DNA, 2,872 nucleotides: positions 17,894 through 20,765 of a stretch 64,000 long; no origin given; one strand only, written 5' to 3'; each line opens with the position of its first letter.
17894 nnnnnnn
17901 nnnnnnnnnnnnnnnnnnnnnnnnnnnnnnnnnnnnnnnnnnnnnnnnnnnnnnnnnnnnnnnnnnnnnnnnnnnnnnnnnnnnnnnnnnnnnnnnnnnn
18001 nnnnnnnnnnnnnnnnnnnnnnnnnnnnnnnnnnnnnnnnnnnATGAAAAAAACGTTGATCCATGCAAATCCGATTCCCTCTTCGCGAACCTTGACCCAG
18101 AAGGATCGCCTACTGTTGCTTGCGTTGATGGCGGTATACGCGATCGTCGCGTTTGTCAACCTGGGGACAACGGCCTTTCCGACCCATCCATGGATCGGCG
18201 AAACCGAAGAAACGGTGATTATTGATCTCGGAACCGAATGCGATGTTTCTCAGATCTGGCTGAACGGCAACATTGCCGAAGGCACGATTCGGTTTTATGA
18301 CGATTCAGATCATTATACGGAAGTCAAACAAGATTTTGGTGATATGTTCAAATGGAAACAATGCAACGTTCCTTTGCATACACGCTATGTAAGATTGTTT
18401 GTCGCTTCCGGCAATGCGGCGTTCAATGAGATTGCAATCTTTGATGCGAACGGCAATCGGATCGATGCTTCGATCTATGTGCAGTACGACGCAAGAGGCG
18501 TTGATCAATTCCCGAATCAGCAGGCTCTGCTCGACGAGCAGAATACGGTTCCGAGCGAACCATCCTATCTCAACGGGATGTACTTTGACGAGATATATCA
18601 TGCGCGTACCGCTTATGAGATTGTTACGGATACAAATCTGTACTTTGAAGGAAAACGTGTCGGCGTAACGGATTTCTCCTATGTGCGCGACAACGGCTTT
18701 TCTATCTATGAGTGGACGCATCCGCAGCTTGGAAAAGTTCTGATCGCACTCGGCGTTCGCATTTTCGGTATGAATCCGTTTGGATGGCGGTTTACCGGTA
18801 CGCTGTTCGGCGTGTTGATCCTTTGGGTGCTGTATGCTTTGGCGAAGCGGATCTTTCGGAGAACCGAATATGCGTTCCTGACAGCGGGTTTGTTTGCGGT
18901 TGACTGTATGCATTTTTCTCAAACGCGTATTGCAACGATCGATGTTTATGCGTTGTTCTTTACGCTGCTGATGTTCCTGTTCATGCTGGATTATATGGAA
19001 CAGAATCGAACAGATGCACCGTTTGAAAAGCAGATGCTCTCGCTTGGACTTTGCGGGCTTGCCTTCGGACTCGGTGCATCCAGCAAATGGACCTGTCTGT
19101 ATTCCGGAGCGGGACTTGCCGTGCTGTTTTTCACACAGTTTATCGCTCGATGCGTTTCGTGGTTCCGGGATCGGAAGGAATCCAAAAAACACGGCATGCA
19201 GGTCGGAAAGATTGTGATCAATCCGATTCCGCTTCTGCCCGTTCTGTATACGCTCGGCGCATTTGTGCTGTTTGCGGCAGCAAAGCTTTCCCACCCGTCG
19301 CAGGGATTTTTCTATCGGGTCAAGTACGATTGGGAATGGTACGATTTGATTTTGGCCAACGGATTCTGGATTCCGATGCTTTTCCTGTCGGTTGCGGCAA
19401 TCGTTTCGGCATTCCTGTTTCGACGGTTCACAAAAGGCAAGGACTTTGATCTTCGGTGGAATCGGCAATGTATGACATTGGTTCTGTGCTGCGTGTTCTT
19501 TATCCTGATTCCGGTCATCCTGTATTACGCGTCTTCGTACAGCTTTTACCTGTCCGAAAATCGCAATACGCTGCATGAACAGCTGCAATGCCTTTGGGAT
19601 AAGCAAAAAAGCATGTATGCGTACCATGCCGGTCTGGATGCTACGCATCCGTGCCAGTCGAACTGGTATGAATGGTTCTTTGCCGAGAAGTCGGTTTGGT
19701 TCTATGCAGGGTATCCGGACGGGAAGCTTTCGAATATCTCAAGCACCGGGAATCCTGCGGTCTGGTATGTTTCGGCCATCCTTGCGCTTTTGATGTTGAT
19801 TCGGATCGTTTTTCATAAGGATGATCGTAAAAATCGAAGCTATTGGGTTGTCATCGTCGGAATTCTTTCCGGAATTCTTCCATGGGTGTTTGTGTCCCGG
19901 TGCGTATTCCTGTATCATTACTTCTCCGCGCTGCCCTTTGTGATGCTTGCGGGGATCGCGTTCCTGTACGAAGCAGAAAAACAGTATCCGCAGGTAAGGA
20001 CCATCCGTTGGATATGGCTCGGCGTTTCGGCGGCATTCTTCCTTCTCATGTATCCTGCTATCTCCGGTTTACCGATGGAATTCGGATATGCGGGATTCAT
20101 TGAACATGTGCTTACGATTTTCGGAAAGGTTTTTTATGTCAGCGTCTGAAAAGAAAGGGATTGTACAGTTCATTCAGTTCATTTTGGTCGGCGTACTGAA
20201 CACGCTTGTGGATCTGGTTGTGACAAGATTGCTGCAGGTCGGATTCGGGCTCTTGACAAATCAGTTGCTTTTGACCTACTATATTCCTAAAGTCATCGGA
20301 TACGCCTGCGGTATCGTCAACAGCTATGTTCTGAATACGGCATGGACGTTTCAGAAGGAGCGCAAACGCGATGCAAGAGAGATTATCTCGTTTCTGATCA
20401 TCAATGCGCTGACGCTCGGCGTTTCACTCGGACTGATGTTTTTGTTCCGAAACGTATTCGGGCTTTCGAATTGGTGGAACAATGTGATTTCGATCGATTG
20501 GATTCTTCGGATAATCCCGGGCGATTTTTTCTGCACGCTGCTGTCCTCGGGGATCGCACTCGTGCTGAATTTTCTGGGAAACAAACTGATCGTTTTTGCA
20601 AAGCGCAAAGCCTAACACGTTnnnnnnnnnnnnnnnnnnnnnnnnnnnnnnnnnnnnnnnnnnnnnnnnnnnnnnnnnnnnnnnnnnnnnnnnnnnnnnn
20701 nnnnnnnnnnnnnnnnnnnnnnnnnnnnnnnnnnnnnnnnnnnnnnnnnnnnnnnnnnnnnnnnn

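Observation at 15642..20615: Three-gene lipid-carrier glycosylation module (two lectin-decorated GT-C enzymes plus GtrA) between yraN and comM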

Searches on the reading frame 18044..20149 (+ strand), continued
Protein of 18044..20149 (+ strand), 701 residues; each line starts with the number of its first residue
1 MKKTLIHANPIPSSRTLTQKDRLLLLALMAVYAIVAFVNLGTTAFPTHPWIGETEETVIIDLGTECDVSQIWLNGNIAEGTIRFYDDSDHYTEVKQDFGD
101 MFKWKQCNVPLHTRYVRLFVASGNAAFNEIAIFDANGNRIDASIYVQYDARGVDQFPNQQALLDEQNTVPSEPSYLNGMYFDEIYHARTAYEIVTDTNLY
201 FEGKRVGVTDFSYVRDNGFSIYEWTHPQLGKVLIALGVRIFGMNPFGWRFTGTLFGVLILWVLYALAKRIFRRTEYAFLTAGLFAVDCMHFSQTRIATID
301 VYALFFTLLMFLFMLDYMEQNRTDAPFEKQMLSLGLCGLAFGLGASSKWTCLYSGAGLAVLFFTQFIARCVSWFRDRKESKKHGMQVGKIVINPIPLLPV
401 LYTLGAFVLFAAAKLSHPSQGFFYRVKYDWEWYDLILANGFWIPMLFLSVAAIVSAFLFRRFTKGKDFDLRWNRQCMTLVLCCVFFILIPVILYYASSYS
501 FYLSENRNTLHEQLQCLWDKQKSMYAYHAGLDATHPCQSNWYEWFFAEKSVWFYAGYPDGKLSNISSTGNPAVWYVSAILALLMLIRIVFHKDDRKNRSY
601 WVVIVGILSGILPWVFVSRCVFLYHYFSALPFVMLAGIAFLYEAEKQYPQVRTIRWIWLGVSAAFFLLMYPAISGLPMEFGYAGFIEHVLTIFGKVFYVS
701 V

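Call 35: fold_search(model_id=the predicted structure, library=pdb)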
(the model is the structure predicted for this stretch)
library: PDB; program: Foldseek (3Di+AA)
matches with E <= 10: 730; with E <= 0.001: 13
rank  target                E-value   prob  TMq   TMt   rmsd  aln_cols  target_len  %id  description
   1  9i5k_A                1.8e-09  1.00  0.46  0.64   7.8       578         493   15  Structure of the Chaetomium thermophilum Pmt4 homodimer (C2 symmetry) (released 2025-12-24)
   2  6p25_A                6.0e-06  1.00  0.41  0.39  12.1       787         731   12  Structure of S. cerevisiae protein O-mannosyltransferase Pmt1-Pmt2 complex bound to the sugar donor and a peptide acce (released 2019-07-10)
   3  9i5l_A                7.4e-06  1.00  0.46  0.46  11.9       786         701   11  Structure of the Chaetomium thermophilum Pmt4 homodimer (C1 symmetry) (released 2025-12-24)
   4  9e6i_B                1.1e-05  1.00  0.44  0.43  12.7       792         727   10  Cryo-EM structure of Saccharomyces cerevisiae Pmt4-Ccw5 complex (released 2025-10-15)
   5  6p25_B                1.3e-05  1.00  0.44  0.45   8.5       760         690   11  Structure of S. cerevisiae protein O-mannosyltransferase Pmt1-Pmt2 complex bound to the sugar donor and a peptide acce (released 2019-07-10)
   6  7e9s_A                1.6e-05  1.00  0.31  0.26  12.1       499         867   12  Archaeal oligosaccharyltransferase AglB from Archaeoglobus fulgidus in complex with an inhibitory peptide and a dolich (released 2021-09-08)
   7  9e61_B                1.9e-05  1.00  0.44  0.43  13.1       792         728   10  Cryo-EM structure of Saccharomyces cerevisiae Pmt4 apo form (released 2025-10-15)
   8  9e61_A                2.4e-05  1.00  0.44  0.43  13.4       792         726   10  Cryo-EM structure of Saccharomyces cerevisiae Pmt4 apo form (released 2025-10-15)
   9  5ezm                  4.8e-05  1.00  0.21  0.28  24.4       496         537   14  Crystal Structure of ArnT from Cupriavidus metallidurans in the apo state (released 2016-02-17)
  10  5gmy_A                1.2e-04  1.00  0.28  0.24  12.9       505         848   12  Crystal structure of the Archaeoglobus fulgidus oligosaccharyltransferase (O29867_ARCFU) tethered with an acceptor pep (released 2017-02-01)
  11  5f15                  1.2e-04  1.00  0.21  0.26  19.8       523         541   12  Crystal Structure of ArnT from Cupriavidus metallidurans bound to Undecaprenyl phosphate (released 2016-02-17)
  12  3waj                  1.7e-04  1.00  0.28  0.25  18.3       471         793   12  Crystal structure of the Archaeoglobus fulgidus oligosaccharyltransferase (O29867_ARCFU) complex with Zn and sulfate (released 2013-10-30)
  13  7bve_A                3.3e-04  1.00  0.29  0.21  21.6       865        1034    9  Cryo-EM structure of Mycobacterium smegmatis arabinosyltransferase EmbC2-AcpM2 in complex with ethambutol (released 2020-04-29)
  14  8if8_C                1.7e-02  0.99  0.27  0.31  17.5       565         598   12  Arabinosyltransferase AftA (released 2023-05-31)
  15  9s6u_A                2.3e-02  0.99  0.27  0.33  13.7       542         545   11  Ternary cryo-EM structure of human ALG9 with Dol25-PP-GlcNAc2Man8, Dol25-P-Man and Fab (released 2026-03-18)
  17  4a42_A                6.8e-02  1.00  0.11  0.47   4.1        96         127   26  CpGH89CBM32-6 produced by Clostridium perfringens (released 2012-04-04)
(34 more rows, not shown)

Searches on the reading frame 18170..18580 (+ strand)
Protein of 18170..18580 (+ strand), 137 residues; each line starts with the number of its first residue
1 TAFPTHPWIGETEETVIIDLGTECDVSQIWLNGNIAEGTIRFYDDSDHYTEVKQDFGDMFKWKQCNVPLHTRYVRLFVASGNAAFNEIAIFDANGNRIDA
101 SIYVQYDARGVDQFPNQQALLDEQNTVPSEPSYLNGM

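Call 66: search_protein_families(library=pfam, proteins=[window:18170-18580:+], max_evalue=10)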
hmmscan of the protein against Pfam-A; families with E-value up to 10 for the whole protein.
window:18170-18580:+ (137 aa): 2 families
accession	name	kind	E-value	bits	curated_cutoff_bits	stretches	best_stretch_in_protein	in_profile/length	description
PF00754.31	F5_F8_type_C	-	0.0022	18.6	28.2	1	6-85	27-121/127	F5/8 type C domain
PF22633.2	F5_F8_type_C_2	-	0.17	13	27.8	1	10-76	16-91/91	NedA-like, galactose-binding domain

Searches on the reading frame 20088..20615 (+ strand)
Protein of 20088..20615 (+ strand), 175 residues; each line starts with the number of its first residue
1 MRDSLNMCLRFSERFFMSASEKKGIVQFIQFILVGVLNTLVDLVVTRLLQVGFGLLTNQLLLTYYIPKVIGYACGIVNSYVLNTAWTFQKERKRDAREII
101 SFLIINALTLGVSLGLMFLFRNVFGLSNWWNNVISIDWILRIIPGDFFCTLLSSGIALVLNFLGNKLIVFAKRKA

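Call 3: search_protein_families(library=pfam, proteins=[window:20088-20615:+], max_evalue=0.01)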
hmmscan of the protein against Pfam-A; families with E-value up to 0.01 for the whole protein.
window:20088-20615:+ (175 aa): 1 family
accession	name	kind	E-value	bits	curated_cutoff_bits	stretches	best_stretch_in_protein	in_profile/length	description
PF04138.20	GtrA_DPMS_TM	-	5.6e-23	81.8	26.1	1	30-170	1-117/117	GtrA/DPMS, transmembrane domain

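Call 4: search_protein_families(library=ncbifam, proteins=[window:20088-20615:+], max_evalue=0.01)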
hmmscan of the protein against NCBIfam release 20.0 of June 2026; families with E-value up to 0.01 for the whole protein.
window:20088-20615:+ (175 aa): 2 families
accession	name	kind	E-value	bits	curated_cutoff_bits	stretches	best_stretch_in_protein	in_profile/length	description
NF037976.1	gtrA_1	subfamily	0.0014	18.7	50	1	30-124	4-96/126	GtrA family protein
NF008824.1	PRK11874.1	equivalog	0.0015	18.6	25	0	99-121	3-25/30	cytochrome b6-f complex subunit PetL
